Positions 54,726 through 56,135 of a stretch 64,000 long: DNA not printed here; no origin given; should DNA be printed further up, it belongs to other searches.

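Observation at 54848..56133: DUF1016 PD-(D/E)XK nuclease cassette bracketed by a palindrome that is also embedded in its own coding sequence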

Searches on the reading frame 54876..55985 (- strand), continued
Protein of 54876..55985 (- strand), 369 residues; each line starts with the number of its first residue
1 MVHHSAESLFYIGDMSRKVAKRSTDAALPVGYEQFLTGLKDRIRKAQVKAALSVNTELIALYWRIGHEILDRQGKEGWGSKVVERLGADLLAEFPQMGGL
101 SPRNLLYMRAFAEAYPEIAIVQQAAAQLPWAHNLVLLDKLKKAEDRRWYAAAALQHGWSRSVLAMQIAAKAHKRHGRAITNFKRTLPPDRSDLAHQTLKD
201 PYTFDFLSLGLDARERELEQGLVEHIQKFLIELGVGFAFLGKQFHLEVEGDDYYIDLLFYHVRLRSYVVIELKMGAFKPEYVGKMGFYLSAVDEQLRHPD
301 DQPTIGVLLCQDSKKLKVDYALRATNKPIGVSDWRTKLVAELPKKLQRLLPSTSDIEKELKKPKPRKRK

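Call 42: find_encoding_contigs(protein=P0003, flank=4000, max_places=6)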
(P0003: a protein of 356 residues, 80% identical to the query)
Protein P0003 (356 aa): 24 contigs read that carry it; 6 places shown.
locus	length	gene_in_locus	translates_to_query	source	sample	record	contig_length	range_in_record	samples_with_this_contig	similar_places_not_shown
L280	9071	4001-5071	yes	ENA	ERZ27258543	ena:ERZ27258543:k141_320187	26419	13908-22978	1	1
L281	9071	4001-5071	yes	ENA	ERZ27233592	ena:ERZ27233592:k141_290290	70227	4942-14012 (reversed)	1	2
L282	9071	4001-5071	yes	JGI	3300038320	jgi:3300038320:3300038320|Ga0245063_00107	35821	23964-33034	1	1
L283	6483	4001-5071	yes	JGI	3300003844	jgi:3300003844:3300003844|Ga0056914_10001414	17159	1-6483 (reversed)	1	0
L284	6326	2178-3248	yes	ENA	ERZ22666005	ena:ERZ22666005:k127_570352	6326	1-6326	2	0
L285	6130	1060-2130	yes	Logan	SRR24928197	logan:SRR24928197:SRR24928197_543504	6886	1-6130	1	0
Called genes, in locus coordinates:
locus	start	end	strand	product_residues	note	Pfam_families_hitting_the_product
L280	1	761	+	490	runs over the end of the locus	PF00171:Aldedh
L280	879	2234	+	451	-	PF00202:Aminotran_3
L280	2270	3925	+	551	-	PF02133:Transp_cyt_pur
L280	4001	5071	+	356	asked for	PF17761:DUF1016_N, PF06250:YhcG_C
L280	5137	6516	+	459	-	PF07969:Amidohydro_3 (weak), PF01979:Amidohydro_1, PF07969:Amidohydro_3 (weak)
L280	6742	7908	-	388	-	PF13415:Beta-prop_FBX42 (faint), PF13964:Beta-prop_Calicin (weak), PF24681:Kelch_KLHDC2_KLHL20_DRC7, PF24981:Beta-prop_ATRN-LZTR1 (weak), PF24996:NANM (faint), PF01344:Kelch_1 (weak), PF18962:Por_Secre_tail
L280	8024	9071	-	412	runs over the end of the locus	PF17761:DUF1016_N, PF06250:YhcG_C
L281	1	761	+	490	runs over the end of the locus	PF00171:Aldedh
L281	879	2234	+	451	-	PF00202:Aminotran_3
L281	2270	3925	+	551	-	PF02133:Transp_cyt_pur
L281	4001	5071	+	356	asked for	PF17761:DUF1016_N, PF06250:YhcG_C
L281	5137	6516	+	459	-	PF07969:Amidohydro_3 (weak), PF01979:Amidohydro_1, PF07969:Amidohydro_3 (weak)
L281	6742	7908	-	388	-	PF13415:Beta-prop_FBX42 (faint), PF13964:Beta-prop_Calicin (weak), PF24681:Kelch_KLHDC2_KLHL20_DRC7, PF24981:Beta-prop_ATRN-LZTR1 (weak), PF24996:NANM (faint), PF01344:Kelch_1 (weak), PF18962:Por_Secre_tail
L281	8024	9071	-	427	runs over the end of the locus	PF17761:DUF1016_N, PF06250:YhcG_C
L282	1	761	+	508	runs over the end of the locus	PF00171:Aldedh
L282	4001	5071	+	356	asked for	PF17761:DUF1016_N, PF06250:YhcG_C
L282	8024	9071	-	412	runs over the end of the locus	PF17761:DUF1016_N, PF06250:YhcG_C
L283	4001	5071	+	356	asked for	PF17761:DUF1016_N, PF06250:YhcG_C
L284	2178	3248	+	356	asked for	PF17761:DUF1016_N, PF06250:YhcG_C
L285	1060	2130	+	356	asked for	PF17761:DUF1016_N, PF06250:YhcG_C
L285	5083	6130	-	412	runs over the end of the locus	PF17761:DUF1016_N, PF06250:YhcG_C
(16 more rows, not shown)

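Call 49: predict_structure(alignment_id=A3)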
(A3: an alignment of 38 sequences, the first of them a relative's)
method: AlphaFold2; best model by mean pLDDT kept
length: 355 residues; sequences in the alignment: 38
mean_pLDDT: 64.2   pTM: 0.44
mean pLDDT of the five models: 64.2, 63.5, 61.4, 60.8, 57.3
residues with pLDDT >= 90: 8; 70-90: 151; 50-70: 95; < 50: 101
segments of 3 or more residues with pLDDT < 50: 1-11, 163-177, 189-205, 299-329, 331-333, 335-340, 348-355
pLDDT, mean of each block of 10 residues (from residue 1): 40 61 55 63 83 90 85 83 74 89 72 81 87 84 70 75 42 43 50 34 49 53 68 75 75 75 68 80 79 62 44 34 42 46 46 43
secondary structure, 60 per line:
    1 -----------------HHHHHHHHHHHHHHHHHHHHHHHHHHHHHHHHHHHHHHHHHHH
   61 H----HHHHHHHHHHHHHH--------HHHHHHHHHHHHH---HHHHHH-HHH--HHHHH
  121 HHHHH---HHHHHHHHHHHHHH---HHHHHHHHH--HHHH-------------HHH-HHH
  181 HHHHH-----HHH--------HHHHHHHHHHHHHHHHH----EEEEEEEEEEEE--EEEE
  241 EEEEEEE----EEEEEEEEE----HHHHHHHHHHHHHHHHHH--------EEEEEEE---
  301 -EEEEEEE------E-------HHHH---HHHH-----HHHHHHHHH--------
elements in order: H18-61 H66-79 H88-100 H104-109 H116-125 H129-142 H146-154 H157-160 H178-185 H202-218 E223-234 E237-247 E252-260 H265-282 E291-297 E302-308 H323-326 H330-333 H339-347

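Call 52: fold_search(model_id=the predicted structure, library=pdb)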
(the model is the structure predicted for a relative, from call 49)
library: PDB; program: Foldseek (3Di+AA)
matches with E <= 10: 534; with E <= 0.001: 0
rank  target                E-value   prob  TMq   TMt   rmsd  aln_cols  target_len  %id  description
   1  5zyt_C                3.9e-03  0.95  0.20  0.29  20.9       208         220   13  Crystal structure of human MGME1 with 3' overhang double strand DNA3 (released 2018-09-19)
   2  5zyt_D                7.3e-03  0.85  0.19  0.27  21.4       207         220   15  Crystal structure of human MGME1 with 3' overhang double strand DNA3 (released 2018-09-19)
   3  5gke_A                7.7e-03  1.00  0.22  0.31   3.7       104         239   18  Structure of EndoMS-dsDNA1 complex (released 2016-11-02)
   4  5zyt_A                7.7e-03  0.99  0.23  0.35  17.9       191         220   11  Crystal structure of human MGME1 with 3' overhang double strand DNA3 (released 2018-09-19)
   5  5zyt_B                8.1e-03  0.99  0.23  0.34  17.9       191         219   11  Crystal structure of human MGME1 with 3' overhang double strand DNA3 (released 2018-09-19)
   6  2vld_A                8.6e-03  1.00  0.21  0.31   4.1        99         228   19  crystal structure of a repair endonuclease from Pyrococcus abyssi (released 2009-05-19)
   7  2vld_B                9.1e-03  1.00  0.21  0.31   4.0        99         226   19  crystal structure of a repair endonuclease from Pyrococcus abyssi (released 2009-05-19)
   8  8xa9_B                1.3e-02  0.82  0.19  0.28  20.6       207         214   14  Human MGME1 in complex with 5'-overhang DNA (released 2024-03-20)
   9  5zyv_A                1.5e-02  0.72  0.18  0.28  20.2       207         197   14  Crystal structure of human MGME1 with single strand DNA2 and Ca2+ (released 2018-09-19)
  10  5zyu_A                1.6e-02  0.75  0.19  0.27  21.2       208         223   15  The crystal structure of humanMGME1 with single strand DNA2 (released 2018-09-19)
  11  3fov                  1.7e-02  0.99  0.19  0.51   5.1       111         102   18  Crystal structure of protein RPA0323 of unknown function from Rhodopseudomonas palustris (released 2009-01-13)
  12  4ic1_A                2.1e-02  0.99  0.19  0.32  15.5       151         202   14  Crystal structure of SSO0001 (released 2013-01-16)
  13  4ic1_G                2.4e-02  0.93  0.18  0.30  16.6       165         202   13  Crystal structure of SSO0001 (released 2013-01-16)
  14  8xa9_A                2.8e-02  0.85  0.20  0.30  18.3       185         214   11  Human MGME1 in complex with 5'-overhang DNA (released 2024-03-20)
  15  9nl2_A                3.6e-02  0.75  0.21  0.08  16.9       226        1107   14  Structure of R2 retrotransposon protein from Platysternon megacephalum initiating target-primed reverse transcription (released 2025-06-18)
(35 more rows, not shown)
